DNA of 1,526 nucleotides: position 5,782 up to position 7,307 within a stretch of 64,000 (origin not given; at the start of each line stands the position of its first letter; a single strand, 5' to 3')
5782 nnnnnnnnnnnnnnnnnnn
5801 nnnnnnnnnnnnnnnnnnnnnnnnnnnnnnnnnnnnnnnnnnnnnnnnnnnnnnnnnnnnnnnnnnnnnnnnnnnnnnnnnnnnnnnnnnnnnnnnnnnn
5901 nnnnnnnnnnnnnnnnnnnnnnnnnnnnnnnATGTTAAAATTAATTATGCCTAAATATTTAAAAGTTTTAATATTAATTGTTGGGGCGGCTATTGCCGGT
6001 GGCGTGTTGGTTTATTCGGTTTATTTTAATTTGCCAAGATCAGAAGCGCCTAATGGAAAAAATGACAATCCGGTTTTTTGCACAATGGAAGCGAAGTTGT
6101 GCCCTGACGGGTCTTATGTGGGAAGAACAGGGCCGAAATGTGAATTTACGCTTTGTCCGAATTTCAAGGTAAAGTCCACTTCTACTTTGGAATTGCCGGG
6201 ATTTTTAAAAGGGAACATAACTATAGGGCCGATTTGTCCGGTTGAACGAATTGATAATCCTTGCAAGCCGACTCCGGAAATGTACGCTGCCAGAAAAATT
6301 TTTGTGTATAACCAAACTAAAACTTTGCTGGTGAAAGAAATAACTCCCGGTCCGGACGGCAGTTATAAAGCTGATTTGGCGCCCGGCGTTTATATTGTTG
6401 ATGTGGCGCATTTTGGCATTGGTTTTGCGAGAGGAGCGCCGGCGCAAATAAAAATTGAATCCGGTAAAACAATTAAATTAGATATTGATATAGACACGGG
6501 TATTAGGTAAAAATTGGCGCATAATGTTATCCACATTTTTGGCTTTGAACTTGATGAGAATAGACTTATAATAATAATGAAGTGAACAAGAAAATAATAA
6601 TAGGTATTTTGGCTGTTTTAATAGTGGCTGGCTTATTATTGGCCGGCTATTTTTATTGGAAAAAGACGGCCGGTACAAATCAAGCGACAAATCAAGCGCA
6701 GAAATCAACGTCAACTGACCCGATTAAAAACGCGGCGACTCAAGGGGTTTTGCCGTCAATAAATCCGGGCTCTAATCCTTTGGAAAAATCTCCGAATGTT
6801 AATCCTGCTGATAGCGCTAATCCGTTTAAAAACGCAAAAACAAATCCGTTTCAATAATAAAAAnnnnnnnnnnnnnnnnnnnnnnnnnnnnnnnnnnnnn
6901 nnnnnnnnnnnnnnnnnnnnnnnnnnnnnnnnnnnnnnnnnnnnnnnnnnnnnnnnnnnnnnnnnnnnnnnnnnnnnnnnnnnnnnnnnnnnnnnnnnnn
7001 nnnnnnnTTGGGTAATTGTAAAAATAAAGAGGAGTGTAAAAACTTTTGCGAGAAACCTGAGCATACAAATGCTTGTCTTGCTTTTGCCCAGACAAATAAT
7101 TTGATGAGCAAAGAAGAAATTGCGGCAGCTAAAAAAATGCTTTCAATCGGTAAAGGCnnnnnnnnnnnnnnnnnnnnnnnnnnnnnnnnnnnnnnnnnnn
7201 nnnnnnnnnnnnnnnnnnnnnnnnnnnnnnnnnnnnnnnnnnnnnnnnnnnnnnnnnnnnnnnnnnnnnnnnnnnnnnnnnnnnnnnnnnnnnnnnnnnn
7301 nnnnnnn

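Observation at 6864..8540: Novel secreted protein built from six cysteine-rich tandem repeats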

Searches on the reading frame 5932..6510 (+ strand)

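Call 3: search_protein_families(library=pfam, proteins=[window:5932-6510:+], max_evalue=1)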
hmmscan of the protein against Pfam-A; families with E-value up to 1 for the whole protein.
window:5932-6510:+ (192 aa): 2 families
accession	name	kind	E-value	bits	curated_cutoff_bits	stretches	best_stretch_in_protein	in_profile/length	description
PF13620.12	CarboxypepD_reg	-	0.044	14.6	32.3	1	125-186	21-80/82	Carboxypeptidase regulatory-like domain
PF14880.11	COX14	-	0.17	12.2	25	1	12-31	18-37/59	Cytochrome oxidase c assembly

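Call 81: search_protein_families(library=ncbifam, proteins=[window:5932-6510:+], max_evalue=0.01)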
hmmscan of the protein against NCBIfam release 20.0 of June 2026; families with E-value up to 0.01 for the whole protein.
window:5932-6510:+ (192 aa): 0 families

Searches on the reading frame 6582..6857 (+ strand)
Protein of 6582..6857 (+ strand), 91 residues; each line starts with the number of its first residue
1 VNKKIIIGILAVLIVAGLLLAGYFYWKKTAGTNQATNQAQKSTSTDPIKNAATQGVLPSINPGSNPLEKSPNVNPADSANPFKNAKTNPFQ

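Call 3: search_protein_families(library=pfam, proteins=[window:6582-6857:+], max_evalue=1)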
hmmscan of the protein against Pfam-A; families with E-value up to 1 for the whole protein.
window:6582-6857:+ (91 aa): 7 families
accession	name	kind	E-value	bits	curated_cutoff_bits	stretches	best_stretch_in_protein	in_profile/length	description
PF14991.11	MLANA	-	0.0062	17.2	27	1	7-51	28-71/117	Protein melan-A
PF12685.13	SpoIIIAH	-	0.02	15.3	30.6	1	3-49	2-45/191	SpoIIIAH-like protein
PF06365.17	CD34_antigen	-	0.1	13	26.3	1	3-78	104-179/204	CD34/Podocalyxin family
PF14155.11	DUF4307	-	0.13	12.6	27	1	4-37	3-36/111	Domain of unknown function (DUF4307)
PF06703.16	SPC25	-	0.15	12.3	24.3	1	2-29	27-55/159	Microsomal signal peptidase 25 kDa subunit (SPC25)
PF04098.21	Rad52_Rad22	-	0.16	12.3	20.3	1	23-54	94-125/153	Rad52/22 family double-strand break repair protein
PF08139.17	LPAM_1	-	0.2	12.6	20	1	3-17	2-16/18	Prokaryotic membrane lipoprotein lipid attachment site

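Call 42: find_homologous_proteins(query=window:6582-6857:+)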
Query window:6582-6857:+ (91 aa): 67 proteins with E <= 0.001 among 75 candidates.
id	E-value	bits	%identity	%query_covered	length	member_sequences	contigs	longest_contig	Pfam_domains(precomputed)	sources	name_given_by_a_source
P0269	5.7e-52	191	100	100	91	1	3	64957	-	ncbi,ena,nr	ncbi:MAG: hypothetical protein NUV83_02735 [Candidatus Wolfebacteria bacterium]|nr:hypothetical prot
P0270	4.3e-39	150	85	100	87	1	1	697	-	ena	-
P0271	2.7e-38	147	84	100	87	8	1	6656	-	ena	-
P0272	2.8e-38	147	82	84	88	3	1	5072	-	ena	-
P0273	5.5e-38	146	83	100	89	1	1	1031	-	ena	-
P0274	2.1e-37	145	79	84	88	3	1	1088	-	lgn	-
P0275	2.7e-36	141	74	98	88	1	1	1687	-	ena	-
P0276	2.8e-34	135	74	100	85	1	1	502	-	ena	-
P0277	2.1e-20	90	53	82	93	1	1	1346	-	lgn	-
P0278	1.5e-19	88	53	100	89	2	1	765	-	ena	-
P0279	1.7e-17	81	49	100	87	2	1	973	-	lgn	-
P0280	2.0e-17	81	46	100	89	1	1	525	-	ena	-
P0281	6.2e-17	79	49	99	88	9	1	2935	-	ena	-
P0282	1.9e-16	78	48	100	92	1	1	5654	-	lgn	-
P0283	3.8e-16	77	42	99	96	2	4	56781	-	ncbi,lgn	-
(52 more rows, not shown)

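Call 79: search_protein_families(library=phrogs, proteins=[window:6582-6857:+], max_evalue=0.1)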
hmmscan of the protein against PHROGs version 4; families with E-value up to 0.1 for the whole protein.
window:6582-6857:+ (91 aa): 6 families
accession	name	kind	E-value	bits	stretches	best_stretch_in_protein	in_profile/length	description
phrog_197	-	moron, auxiliary metabolic gene and host takeover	0.0024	18.3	1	8-82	234-311/486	Zot-like toxin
phrog_214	-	lysis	0.014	16.3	1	4-45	9-48/176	Rz-like spanin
phrog_2466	-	lysis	0.018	15.8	1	1-54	1-54/172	Rz-like spanin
phrog_20419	-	unknown function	0.022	15.3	1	3-48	2-47/236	-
phrog_1026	-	lysis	0.033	15.4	1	5-49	7-49/85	Rz-like spanin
phrog_2682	-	unknown function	0.049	15.5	1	3-47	2-47/52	-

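Call 80: search_protein_families(library=padloc, proteins=[window:6582-6857:+], max_evalue=0.1)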
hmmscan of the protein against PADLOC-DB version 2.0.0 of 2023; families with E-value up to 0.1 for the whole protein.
window:6582-6857:+ (91 aa): 1 family
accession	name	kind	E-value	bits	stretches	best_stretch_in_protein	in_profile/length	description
PDLC04039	PD-T4-6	-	0.0062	13.6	1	4-52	383-429/458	-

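Call 81: search_protein_families(library=ncbifam, proteins=[window:6582-6857:+], max_evalue=0.01)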
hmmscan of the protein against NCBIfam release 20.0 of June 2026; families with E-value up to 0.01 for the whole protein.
window:6582-6857:+ (91 aa): 1 family
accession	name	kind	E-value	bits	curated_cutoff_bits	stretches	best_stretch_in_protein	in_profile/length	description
NF004285.1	PRK05696.1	equivalog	0.0089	15.8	179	1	2-52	18-68/171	flagellar basal body-associated protein FliL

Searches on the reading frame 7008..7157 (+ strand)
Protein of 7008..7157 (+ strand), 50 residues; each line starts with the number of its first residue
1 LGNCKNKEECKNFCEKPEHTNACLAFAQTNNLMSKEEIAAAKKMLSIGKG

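Call 30: search_solved_structures(query=A3, max_evalue=10, show_alignments=3)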
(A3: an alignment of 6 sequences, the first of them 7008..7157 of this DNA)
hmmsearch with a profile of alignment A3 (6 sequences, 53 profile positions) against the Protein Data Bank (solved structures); distinct sequences matched with E-value up to 10: 3.
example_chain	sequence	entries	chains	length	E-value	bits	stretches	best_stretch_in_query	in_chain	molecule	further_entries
5fmn_A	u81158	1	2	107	0.52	13.9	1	17-42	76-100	INRS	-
7cma_A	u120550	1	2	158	1.3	12.6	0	24-48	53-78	A151R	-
9jm7_A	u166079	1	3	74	1.7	12.2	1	21-44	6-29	LRD-2A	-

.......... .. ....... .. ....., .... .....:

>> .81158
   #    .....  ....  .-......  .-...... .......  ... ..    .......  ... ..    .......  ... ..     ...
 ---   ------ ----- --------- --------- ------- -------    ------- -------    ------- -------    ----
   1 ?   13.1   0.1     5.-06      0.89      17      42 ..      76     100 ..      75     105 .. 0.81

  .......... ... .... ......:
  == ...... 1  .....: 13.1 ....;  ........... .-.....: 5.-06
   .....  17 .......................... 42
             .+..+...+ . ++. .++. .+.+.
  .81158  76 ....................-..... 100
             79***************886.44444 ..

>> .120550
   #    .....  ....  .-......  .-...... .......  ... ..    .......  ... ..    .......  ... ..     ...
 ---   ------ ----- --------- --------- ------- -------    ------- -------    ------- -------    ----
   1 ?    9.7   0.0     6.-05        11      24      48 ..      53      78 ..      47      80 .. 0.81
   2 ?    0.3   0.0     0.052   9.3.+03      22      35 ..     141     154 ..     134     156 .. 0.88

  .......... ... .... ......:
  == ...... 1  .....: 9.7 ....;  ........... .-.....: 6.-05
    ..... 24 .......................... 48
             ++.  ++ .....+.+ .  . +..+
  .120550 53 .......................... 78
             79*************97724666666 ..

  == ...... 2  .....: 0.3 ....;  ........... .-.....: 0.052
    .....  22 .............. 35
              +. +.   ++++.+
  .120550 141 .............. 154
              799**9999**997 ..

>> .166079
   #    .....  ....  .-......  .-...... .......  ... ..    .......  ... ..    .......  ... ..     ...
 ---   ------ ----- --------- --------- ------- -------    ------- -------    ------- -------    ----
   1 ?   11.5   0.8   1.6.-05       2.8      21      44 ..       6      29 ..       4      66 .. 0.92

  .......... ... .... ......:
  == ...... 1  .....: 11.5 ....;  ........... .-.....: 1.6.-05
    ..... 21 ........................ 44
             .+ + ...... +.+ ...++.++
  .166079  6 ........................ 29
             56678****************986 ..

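Call 38: search_protein_representatives(alignment_id=A3)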
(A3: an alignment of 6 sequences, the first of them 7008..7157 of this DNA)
Query: 6 sequences, 53 profile positions. Proteins with E-value up to 0.001 (for the whole library): 1721; up to 1e-10: 1438; up to 1e-30: 917. The best 150 are listed.
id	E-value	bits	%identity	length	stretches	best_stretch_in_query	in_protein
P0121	1.3e-153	515.4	-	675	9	1-53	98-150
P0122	1.5e-142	480.0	-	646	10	1-53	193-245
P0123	5.5e-135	455.7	-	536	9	1-48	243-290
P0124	9.1e-135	455.0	-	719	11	1-53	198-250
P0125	1.2e-134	454.7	-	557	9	1-53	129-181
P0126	2.4e-130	440.9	-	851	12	1-53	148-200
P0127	1.2e-128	435.4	-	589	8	1-52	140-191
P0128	1.3e-124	422.6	-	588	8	1-47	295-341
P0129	7.5e-121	410.5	-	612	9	1-48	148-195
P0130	1.6e-120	409.5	-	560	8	1-53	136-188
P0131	3.5e-120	408.3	-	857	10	1-48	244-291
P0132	1.0e-119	406.8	-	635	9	1-48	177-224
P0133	1.0e-118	403.7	-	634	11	1-48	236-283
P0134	2.7e-118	402.3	-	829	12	1-47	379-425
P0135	3.7e-117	398.7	-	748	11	1-44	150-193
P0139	4.8e-113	385.5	-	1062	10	1-51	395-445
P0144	1.5e-111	380.7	-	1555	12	1-42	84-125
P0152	1.2e-109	374.7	-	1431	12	1-47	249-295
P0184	6.2e-102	349.9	-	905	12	1-48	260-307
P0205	8.1e-99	339.9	-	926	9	1-48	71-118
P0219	1.8e-96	332.4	-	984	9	1-51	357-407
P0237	3.1e-93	322.1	-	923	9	1-48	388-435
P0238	3.9e-93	321.7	-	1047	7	1-53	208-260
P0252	1.1e-90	313.9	-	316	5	1-48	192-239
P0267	5.2e-89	308.5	-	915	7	1-51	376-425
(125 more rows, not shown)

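Call 39: search_protein_families(library=pfam, proteins=[P0144, P0152, P0139, P0238, P0219, P0205, P0237, P0267, P0184], max_evalue=0.001)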
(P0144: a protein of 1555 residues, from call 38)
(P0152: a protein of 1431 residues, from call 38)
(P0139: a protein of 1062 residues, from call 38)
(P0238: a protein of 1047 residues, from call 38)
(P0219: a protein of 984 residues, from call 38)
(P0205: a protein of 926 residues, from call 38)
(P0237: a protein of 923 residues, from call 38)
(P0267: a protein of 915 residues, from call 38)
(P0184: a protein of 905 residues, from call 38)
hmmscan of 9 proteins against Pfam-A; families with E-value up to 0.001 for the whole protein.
P0144 (1555 aa): 0 families

P0152 (1431 aa): 0 families

P0139 (1062 aa): 1 family
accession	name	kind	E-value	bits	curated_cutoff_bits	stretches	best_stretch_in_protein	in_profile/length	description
PF13385.13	Laminin_G_3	-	9.5e-25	87.9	27.6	1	841-992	12-150/151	Concanavalin A-like lectin/glucanases superfamily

P0238 (1047 aa): 1 family
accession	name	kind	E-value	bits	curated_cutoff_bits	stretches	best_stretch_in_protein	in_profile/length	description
PF07648.20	Kazal_2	-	6.7e-05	23.3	22.8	0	659-682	4-31/48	Kazal-type serine protease inhibitor domain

P0219 (984 aa): 3 families
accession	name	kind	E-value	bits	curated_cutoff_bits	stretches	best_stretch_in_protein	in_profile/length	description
PF13385.13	Laminin_G_3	-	1.7e-27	96.9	27.6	1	741-903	1-150/151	Concanavalin A-like lectin/glucanases superfamily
PF02210.31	Laminin_G_2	-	9.6e-06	26.5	22.9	1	799-893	25-123/126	Laminin G domain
PF07953.20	Toxin_R_bind_N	-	2e-05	24.8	23.8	1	734-897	26-190/191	Clostridium neurotoxin, N-terminal receptor binding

P0205 (926 aa): 0 families

P0237 (923 aa): 1 family
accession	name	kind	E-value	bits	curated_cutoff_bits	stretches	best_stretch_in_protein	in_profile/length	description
PF13385.13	Laminin_G_3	-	6.3e-26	91.8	27.6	1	672-825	10-151/151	Concanavalin A-like lectin/glucanases superfamily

P0267 (915 aa): 0 families

P0184 (905 aa): 1 family
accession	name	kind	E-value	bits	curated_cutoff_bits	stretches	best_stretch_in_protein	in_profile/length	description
PF00050.26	Kazal_1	-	4.5e-07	30.2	21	1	634-654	8-28/49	Kazal-type serine protease inhibitor domain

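Call 84: find_encoding_contigs(protein=P0139, flank=4000, max_places=2)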
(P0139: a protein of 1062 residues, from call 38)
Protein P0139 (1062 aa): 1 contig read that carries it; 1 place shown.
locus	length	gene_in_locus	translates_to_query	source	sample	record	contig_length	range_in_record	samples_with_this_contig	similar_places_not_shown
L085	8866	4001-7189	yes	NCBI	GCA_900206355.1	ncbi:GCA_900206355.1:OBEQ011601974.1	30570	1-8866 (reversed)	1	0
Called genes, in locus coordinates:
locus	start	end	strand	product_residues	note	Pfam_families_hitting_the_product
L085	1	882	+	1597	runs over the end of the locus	PF07705:CARDB (weak), PF14870:PSII_BNR, PF27177:BamI_lipocalin (faint), PF13583:Reprolysin_4, PF13688:Reprolysin_5, PF13582:Reprolysin_3, PF00050:Kazal_1 (weak), PF07648:Kazal_2 (weak), +1 more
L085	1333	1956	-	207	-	-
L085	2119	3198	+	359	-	PF14388:DUF4419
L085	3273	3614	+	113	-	-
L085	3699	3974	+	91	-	-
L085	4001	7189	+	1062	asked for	PF13385:Laminin_G_3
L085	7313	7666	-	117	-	-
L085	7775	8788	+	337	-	PF00535:Glycos_transf_2, PF13641:Glyco_tranf_2_3, PF01644:Chitin_synth_1 (faint), PF13632:Glyco_trans_2_3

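Call 86: find_encoding_contigs(protein=P0144, flank=4000, max_places=2)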
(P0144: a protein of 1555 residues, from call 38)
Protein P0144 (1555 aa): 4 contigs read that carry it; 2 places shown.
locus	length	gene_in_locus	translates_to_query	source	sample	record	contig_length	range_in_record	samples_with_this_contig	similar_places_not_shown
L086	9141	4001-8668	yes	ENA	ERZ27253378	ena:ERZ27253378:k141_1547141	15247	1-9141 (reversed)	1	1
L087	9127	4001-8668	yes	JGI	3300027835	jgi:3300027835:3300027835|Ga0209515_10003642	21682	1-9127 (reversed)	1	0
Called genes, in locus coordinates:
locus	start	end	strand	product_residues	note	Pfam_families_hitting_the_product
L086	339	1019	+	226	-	PF00005:ABC_tran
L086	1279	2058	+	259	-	PF18075:FtsX_ECD, PF02687:FtsX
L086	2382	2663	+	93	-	-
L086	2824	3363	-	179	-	PF00156:Pribosyltran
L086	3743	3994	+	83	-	-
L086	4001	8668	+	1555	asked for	-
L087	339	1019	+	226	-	PF00005:ABC_tran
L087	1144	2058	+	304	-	PF18075:FtsX_ECD, PF02687:FtsX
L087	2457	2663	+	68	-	-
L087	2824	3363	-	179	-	PF00156:Pribosyltran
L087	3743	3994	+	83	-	-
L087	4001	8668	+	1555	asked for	-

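Call 88: find_encoding_contigs(protein=P0252, flank=3000, max_places=2)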
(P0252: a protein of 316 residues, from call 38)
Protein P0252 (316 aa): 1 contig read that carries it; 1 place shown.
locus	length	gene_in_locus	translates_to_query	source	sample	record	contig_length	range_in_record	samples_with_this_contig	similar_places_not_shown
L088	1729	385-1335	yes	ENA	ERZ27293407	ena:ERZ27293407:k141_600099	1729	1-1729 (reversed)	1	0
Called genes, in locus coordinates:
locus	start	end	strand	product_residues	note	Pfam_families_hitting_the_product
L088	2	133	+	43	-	?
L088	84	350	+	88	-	-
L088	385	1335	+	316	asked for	-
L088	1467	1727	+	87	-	?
